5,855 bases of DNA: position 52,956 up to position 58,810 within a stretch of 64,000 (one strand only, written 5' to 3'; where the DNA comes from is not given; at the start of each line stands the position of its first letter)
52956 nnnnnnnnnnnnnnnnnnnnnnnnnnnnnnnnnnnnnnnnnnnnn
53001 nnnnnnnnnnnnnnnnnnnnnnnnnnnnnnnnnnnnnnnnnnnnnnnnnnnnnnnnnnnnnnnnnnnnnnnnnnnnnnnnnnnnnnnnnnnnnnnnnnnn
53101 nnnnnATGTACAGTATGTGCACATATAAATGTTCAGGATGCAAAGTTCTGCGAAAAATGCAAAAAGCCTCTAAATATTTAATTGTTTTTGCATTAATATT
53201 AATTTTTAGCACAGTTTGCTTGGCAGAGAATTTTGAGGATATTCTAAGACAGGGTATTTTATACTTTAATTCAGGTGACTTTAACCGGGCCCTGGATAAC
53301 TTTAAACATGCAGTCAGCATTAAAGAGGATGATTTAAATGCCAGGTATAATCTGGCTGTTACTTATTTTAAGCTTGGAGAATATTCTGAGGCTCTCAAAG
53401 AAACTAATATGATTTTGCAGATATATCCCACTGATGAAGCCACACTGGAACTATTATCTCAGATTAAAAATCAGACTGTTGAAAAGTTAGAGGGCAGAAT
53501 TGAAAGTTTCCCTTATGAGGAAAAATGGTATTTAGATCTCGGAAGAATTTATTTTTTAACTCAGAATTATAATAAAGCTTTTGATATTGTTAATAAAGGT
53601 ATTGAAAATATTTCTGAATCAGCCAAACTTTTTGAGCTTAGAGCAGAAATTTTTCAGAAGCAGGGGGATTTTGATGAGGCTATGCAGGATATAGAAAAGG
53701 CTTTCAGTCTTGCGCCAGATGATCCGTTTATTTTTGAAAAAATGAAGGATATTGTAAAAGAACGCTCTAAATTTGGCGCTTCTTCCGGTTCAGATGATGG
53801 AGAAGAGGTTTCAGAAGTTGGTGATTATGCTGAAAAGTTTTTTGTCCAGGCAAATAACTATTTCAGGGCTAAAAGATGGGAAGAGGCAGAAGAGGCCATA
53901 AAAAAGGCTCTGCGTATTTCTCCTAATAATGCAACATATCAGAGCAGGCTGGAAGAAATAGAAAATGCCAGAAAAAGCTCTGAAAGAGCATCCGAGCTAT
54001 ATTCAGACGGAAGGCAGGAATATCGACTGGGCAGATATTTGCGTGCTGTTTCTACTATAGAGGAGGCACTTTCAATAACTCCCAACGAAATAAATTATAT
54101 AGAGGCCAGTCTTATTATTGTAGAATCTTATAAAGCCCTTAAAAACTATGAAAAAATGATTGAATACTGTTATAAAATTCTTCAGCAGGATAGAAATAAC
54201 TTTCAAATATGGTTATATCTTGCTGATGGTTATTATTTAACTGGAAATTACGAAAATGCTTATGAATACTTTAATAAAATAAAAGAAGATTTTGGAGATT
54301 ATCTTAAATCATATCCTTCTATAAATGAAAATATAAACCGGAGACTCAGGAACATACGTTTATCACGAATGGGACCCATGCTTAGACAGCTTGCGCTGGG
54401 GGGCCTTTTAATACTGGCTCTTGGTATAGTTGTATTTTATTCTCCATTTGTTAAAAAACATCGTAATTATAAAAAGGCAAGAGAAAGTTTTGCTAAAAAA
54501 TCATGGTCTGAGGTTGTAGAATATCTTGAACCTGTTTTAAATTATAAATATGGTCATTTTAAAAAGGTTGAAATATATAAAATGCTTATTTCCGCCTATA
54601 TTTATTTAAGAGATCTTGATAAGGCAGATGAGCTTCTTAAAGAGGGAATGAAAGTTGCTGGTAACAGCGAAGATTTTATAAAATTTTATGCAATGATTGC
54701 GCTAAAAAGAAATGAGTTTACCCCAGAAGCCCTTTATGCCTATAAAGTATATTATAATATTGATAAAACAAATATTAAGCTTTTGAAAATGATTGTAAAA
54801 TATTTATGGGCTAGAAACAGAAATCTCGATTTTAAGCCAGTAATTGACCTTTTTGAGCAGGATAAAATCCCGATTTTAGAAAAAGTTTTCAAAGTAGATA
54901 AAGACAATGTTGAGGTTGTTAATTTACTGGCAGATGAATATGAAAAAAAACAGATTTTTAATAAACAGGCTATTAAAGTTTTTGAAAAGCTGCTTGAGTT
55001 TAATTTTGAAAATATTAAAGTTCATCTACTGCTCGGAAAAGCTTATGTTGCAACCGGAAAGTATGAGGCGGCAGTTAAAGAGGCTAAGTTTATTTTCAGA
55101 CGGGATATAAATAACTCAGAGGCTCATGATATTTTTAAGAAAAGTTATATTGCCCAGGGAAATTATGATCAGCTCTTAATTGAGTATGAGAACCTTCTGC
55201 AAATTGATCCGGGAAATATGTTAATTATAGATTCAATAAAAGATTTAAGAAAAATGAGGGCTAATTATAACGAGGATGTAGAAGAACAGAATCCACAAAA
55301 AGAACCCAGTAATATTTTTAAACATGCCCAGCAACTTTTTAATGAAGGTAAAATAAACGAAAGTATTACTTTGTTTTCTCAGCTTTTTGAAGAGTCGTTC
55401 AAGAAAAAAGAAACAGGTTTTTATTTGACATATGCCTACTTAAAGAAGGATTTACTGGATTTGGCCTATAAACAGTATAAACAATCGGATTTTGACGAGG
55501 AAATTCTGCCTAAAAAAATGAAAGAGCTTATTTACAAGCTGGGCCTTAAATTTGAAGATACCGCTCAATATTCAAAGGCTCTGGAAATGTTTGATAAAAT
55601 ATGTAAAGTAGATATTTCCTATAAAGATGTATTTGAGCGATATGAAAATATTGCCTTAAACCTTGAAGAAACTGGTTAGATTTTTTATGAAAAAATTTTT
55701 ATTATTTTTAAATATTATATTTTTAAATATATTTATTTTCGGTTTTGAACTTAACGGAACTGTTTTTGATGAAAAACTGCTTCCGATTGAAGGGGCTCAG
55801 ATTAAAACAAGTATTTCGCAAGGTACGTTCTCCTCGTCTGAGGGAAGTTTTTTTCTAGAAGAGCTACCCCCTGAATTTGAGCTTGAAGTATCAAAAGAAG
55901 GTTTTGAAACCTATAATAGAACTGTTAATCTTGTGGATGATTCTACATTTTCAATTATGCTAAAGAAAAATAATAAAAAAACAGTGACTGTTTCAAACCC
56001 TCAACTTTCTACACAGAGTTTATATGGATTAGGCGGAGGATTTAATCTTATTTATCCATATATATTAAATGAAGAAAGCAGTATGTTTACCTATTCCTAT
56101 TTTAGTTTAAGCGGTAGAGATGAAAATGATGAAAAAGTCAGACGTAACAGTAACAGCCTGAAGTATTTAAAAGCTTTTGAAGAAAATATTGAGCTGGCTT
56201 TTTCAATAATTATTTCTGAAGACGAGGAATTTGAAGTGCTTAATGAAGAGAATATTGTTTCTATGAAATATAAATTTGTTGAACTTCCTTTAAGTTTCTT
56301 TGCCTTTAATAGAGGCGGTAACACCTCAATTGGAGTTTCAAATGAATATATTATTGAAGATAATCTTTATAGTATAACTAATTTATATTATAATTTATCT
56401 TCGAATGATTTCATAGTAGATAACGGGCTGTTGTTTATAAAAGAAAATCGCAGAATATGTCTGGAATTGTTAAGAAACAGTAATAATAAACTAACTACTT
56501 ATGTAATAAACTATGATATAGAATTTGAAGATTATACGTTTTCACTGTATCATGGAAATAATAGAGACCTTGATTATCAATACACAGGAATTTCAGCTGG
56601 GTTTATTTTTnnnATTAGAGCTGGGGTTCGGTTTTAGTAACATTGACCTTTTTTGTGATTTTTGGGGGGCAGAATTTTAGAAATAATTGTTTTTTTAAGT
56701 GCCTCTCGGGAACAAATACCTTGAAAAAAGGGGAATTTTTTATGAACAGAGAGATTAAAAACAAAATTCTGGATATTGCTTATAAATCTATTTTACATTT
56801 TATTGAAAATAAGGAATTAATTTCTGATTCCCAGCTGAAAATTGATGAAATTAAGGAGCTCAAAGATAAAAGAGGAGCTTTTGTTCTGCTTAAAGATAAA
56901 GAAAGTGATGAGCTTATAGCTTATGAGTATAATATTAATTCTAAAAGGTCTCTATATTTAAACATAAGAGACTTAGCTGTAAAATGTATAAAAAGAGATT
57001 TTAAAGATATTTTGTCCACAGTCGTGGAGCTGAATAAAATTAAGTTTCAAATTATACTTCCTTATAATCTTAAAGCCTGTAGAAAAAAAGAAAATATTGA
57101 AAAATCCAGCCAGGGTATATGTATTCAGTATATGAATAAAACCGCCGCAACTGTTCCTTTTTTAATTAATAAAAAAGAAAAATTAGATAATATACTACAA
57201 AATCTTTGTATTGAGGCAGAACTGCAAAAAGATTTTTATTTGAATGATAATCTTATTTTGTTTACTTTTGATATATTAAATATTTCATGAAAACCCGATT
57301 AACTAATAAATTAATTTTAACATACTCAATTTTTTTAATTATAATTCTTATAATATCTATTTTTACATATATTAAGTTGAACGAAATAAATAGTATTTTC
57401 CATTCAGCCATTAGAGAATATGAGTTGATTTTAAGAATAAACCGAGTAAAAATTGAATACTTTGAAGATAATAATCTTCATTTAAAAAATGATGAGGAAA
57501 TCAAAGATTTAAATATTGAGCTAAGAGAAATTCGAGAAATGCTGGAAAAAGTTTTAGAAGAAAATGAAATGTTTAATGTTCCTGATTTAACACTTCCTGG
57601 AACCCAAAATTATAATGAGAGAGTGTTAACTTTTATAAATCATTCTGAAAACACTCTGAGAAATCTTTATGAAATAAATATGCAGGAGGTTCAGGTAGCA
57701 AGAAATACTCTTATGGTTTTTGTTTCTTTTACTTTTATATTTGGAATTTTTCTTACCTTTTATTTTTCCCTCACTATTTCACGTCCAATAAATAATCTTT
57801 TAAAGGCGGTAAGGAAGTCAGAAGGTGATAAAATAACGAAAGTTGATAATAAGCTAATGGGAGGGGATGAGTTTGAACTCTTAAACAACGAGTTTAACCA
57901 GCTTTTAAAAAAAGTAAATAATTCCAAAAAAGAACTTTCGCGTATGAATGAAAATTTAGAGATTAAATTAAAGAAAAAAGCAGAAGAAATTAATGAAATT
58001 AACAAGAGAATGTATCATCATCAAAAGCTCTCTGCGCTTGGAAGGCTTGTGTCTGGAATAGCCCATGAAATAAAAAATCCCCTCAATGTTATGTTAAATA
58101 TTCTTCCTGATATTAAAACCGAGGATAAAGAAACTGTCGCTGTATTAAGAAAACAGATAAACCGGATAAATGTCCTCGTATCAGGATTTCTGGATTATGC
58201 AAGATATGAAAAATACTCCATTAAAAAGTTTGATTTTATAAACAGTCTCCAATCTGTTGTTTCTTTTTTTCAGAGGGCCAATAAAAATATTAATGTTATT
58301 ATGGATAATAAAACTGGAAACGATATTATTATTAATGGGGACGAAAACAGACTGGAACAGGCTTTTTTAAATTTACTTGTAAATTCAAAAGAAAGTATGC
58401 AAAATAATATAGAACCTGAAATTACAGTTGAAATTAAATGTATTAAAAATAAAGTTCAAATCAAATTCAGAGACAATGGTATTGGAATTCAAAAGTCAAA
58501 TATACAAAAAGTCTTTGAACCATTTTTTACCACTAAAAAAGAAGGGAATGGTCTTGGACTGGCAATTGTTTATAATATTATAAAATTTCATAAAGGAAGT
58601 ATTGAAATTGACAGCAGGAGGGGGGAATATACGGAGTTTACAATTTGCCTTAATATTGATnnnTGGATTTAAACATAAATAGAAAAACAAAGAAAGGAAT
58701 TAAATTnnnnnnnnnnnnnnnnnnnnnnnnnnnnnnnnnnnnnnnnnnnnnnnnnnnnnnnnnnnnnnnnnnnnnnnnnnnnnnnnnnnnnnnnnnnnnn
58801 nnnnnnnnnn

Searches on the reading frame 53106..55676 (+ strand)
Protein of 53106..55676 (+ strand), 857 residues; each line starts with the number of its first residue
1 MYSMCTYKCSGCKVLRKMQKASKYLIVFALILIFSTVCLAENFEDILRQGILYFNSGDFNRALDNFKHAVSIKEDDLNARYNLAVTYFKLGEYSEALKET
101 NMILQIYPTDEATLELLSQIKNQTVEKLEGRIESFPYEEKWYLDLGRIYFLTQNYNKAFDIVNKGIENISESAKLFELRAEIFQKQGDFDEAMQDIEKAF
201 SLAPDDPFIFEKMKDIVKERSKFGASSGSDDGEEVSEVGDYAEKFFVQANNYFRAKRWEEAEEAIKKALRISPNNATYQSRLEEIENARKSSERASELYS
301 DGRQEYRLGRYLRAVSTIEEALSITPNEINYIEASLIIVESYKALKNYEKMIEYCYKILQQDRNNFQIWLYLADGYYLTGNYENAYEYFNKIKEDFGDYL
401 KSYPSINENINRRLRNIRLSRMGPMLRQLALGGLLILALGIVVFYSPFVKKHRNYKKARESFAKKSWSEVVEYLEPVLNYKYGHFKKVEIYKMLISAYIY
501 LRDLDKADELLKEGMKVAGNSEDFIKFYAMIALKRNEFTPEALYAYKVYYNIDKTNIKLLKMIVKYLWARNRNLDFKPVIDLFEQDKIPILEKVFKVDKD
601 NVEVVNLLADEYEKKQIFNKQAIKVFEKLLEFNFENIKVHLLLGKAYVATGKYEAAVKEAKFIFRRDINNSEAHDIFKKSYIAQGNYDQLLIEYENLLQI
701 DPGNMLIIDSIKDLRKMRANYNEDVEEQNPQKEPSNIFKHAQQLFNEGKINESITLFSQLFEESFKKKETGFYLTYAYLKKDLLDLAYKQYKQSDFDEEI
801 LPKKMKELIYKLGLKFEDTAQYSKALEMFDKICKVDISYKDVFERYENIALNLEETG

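Call 9: find_encoding_contigs(protein=window:53106-55676:+, flank=10000, max_places=2)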
Protein window:53106-55676:+ (857 aa): no gene with exactly this product is on record in the collection.

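Call 15: search_protein_families(library=pfam, proteins=[window:53106-55676:+], max_evalue=0.0001)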
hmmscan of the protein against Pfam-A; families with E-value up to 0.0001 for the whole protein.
window:53106-55676:+ (857 aa): 22 families
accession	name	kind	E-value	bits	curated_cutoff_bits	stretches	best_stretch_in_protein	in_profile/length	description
PF13428.12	TPR_14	-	5.6e-38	125.9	23.5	0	78-119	2-43/44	Tetratricopeptide repeat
PF14559.12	TPR_19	-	6.5e-38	129.3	25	1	56-120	4-68/68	Tetratricopeptide repeat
PF07719.23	TPR_2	-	8.4e-37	122.7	27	1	243-275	2-34/34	Tetratricopeptide repeat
PF12895.13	ANAPC3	-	4.8e-25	88.1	27.2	1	39-98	19-77/82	Anaphase-promoting complex, cyclosome, subunit 3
PF00515.34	TPR_1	-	1.7e-24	85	27.8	1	79-110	3-34/34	Tetratricopeptide repeat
PF13181.12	TPR_8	-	1.2e-21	75.4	25.7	0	175-206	3-34/34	Tetratricopeptide repeat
PF13424.12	TPR_12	-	2e-20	73.2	30.1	0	48-107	8-75/77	Tetratricopeptide repeat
PF13432.12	TPR_16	-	7.7e-20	71.4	32.7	1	47-110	1-64/65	Tetratricopeptide repeat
PF23914.1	TPR_CcmH_CycH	-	6e-18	65.6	42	0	302-394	57-149/158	Cytochrome c-type biogenesis protein H TPR domain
PF13414.12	TPR_11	-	1.1e-17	63.9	26.8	1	52-91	3-42/42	TPR repeat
PF13174.12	TPR_6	-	2.1e-14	53.5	26.3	0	79-109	2-32/33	Tetratricopeptide repeat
PF13371.12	TPR_9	-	3.4e-14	53.1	35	0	51-119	3-71/73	Tetratricopeptide repeat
PF13176.12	TPR_7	-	2.9e-11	43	27.9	0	180-205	6-31/36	Tetratricopeptide repeat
PF13431.12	TPR_17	-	4.6e-11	42.5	24.4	0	66-97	2-33/34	Tetratricopeptide repeat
PF13374.12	TPR_10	-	1.6e-09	37.9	27.5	0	78-98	3-23/42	Tetratricopeptide repeat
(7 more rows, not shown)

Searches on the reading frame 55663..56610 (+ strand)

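Call 15: search_protein_families(library=pfam, proteins=[window:55663-56610:+], max_evalue=0.0001)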
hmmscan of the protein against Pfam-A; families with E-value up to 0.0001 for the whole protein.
window:55663-56610:+ (316 aa): 2 families
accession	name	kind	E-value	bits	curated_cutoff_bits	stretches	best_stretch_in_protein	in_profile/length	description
PF13620.12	CarboxypepD_reg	-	3.2e-09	37.5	32.3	1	30-95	2-74/82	Carboxypeptidase regulatory-like domain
PF13715.12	CarbopepD_reg_2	-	3e-07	30.8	32.2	1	31-105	2-81/88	CarboxypepD_reg-like domain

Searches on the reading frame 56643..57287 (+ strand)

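Call 15: search_protein_families(library=pfam, proteins=[window:56643-57287:+], max_evalue=0.0001)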
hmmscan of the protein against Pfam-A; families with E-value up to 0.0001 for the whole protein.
window:56643-57287:+ (215 aa): 1 family
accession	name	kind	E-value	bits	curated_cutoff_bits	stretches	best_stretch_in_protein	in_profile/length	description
PF01871.22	AMMECR1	-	1.4e-11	44.6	25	1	44-209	2-163/168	AMMECR1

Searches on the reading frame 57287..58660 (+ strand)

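Call 15: search_protein_families(library=pfam, proteins=[window:57287-58660:+], max_evalue=0.0001)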
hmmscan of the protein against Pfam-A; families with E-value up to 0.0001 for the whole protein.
window:57287-58660:+ (458 aa): 2 families
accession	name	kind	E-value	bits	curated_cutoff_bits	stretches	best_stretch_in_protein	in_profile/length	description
PF02518.31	HATPase_c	-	5.3e-23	82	26.4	1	351-456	1-108/111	Histidine kinase-, DNA gyrase B-, and HSP90-like ATPase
PF00512.31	HisKA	-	3.8e-09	36.9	26.9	1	251-308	2-64/66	His Kinase A (phospho-acceptor) domain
